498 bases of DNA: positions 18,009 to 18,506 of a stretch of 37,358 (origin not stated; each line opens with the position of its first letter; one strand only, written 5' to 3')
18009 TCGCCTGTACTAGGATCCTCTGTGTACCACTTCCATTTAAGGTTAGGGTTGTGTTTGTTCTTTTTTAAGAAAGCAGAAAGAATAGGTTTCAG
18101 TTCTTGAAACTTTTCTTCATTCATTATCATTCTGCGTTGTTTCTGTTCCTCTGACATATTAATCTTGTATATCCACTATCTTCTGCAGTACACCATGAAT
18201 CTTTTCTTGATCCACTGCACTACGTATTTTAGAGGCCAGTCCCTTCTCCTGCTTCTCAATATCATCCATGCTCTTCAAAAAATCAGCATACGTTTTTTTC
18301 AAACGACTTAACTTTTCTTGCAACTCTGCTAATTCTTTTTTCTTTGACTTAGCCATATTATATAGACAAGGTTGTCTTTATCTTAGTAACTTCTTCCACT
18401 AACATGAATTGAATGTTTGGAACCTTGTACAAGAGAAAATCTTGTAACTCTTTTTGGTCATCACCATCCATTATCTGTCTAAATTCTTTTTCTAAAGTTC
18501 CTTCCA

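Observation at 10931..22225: Tightly coupled four-gene operon encoding two giant acidic MORN-repeat proteins and two small helical proteins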

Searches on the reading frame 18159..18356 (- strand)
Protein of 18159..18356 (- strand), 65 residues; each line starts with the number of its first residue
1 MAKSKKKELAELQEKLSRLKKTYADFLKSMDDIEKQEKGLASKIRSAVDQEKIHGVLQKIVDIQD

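Call 7: search_protein_families(library=pfam, proteins=[window:18159-18356:-], max_evalue=0.1)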
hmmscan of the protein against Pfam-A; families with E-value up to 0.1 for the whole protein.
window:18159-18356:- (65 aa): 12 families
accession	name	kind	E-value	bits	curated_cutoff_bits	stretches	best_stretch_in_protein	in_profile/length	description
PF17675.6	APG6_N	-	0.0025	18.7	45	1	5-51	44-90/132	Apg6 coiled-coil region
PF04803.17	Cor1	-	0.0084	16.8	32.1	1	13-51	87-125/132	Cor1/Xlr/Xmr conserved region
PF16740.10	SKA2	-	0.011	16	30.1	1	5-52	37-84/110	Spindle and kinetochore-associated protein 2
PF09321.15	DUF1978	-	0.012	15.4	25.4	1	3-48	110-156/244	Domain of unknown function (DUF1978)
PF05062.17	RICH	-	0.015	16.1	23.2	1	2-50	27-75/82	RICH domain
PF13094.11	CENP-Q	-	0.017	15.7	28.5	1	5-60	41-94/162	CENP-Q, a CENPA-CAD centromere complex subunit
PF05218.19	DUF713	-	0.017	15.3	24.5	1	7-53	35-81/185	Protein of unknown function (DUF713)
PF05086.17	Dicty_REP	-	0.024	13.1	21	1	4-51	845-892/911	Dictyostelium (Slime Mold) REP protein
PF21097.3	SR_plectin_7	-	0.035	15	27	0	33-64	19-50/116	Spectrin repeat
PF20663.3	COG4_N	-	0.05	14.1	27.3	1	8-62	3-58/107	Conserved oligomeric Golgi complex subunit 4, N-terminal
PF11855.13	DUF3375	-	0.062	12.6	28.6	1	7-52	263-309/474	Protein of unknown function (DUF3375)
PF21521.3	MYO6_lever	-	0.087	13.5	27.3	1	3-52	72-122/141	Myosin VI, lever arm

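Call 13: find_encoding_contigs(protein=window:18159-18356:-, flank=10000, max_places=6)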
Protein window:18159-18356:- (65 aa): 3 contigs read that carry it; 3 places shown.
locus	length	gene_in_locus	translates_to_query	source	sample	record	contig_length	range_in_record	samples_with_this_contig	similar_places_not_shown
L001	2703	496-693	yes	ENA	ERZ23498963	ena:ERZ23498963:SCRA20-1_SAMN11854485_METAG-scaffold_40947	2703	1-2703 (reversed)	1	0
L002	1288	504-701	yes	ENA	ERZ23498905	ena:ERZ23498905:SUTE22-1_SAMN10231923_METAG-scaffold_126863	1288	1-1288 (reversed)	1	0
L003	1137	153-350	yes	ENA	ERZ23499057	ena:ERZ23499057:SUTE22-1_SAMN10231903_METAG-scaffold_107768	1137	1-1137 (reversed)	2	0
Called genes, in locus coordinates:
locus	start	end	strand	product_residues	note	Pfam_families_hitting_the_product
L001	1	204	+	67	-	?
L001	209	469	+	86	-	-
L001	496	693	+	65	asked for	-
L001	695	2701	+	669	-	?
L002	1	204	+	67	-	?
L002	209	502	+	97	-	-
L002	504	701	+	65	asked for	-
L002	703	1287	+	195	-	?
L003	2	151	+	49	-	?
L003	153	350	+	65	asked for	-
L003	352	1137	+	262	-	?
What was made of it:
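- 18159..18356 (-): 65-aa basic helical protein (pI 9.2), member of a new small family that always sits directly upstream of the giant. The identical protein occurs on three ENA groundwater contigs (call 13).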

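Call 18: search_protein_families(library=pfam, proteins=[window:18159-18356:-], max_evalue=10)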
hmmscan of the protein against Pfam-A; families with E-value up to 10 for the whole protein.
window:18159-18356:- (65 aa): 12 families
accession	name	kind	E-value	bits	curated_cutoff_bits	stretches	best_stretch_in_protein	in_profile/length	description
PF17675.6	APG6_N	-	0.0025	18.7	45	1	5-51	44-90/132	Apg6 coiled-coil region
PF04803.17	Cor1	-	0.0084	16.8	32.1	1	13-51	87-125/132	Cor1/Xlr/Xmr conserved region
PF16740.10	SKA2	-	0.011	16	30.1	1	5-52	37-84/110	Spindle and kinetochore-associated protein 2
PF09321.15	DUF1978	-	0.012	15.4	25.4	1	3-48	110-156/244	Domain of unknown function (DUF1978)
PF05062.17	RICH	-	0.015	16.1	23.2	1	2-50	27-75/82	RICH domain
PF13094.11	CENP-Q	-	0.017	15.7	28.5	1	5-60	41-94/162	CENP-Q, a CENPA-CAD centromere complex subunit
PF05218.19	DUF713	-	0.017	15.3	24.5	1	7-53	35-81/185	Protein of unknown function (DUF713)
PF05086.17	Dicty_REP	-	0.024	13.1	21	1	4-51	845-892/911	Dictyostelium (Slime Mold) REP protein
PF21097.3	SR_plectin_7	-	0.035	15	27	1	33-64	19-50/116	Spectrin repeat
PF20663.3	COG4_N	-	0.05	14.1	27.3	1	8-62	3-58/107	Conserved oligomeric Golgi complex subunit 4, N-terminal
PF11855.13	DUF3375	-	0.062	12.6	28.6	1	7-52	263-309/474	Protein of unknown function (DUF3375)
PF21521.3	MYO6_lever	-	0.087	13.5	27.3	1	3-52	72-122/141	Myosin VI, lever arm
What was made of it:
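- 18159..18356 (-): Only sub-threshold coiled-coil Pfam noise (calls 7, 18).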

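Call 19: search_protein_families(library=phrogs, proteins=[window:18159-18356:-], max_evalue=0.01)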
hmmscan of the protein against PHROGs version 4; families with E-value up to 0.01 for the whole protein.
window:18159-18356:- (65 aa): 2 families
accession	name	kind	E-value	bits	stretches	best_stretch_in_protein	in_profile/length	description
phrog_739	-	lysis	0.004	18.4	1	4-50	31-75/122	Rz-like spanin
phrog_95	-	integration and excision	0.0096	15.5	1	3-52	457-513/651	integrase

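Call 20: search_protein_families(library=ncbifam, proteins=[window:18159-18356:-], max_evalue=0.01)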
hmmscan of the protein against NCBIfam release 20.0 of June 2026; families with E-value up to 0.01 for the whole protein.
window:18159-18356:- (65 aa): 0 families

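Call 76: search_protein_families(library=padloc, proteins=[window:18159-18356:-], max_evalue=0.01)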
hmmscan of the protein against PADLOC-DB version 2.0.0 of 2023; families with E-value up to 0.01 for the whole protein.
window:18159-18356:- (65 aa): 0 families
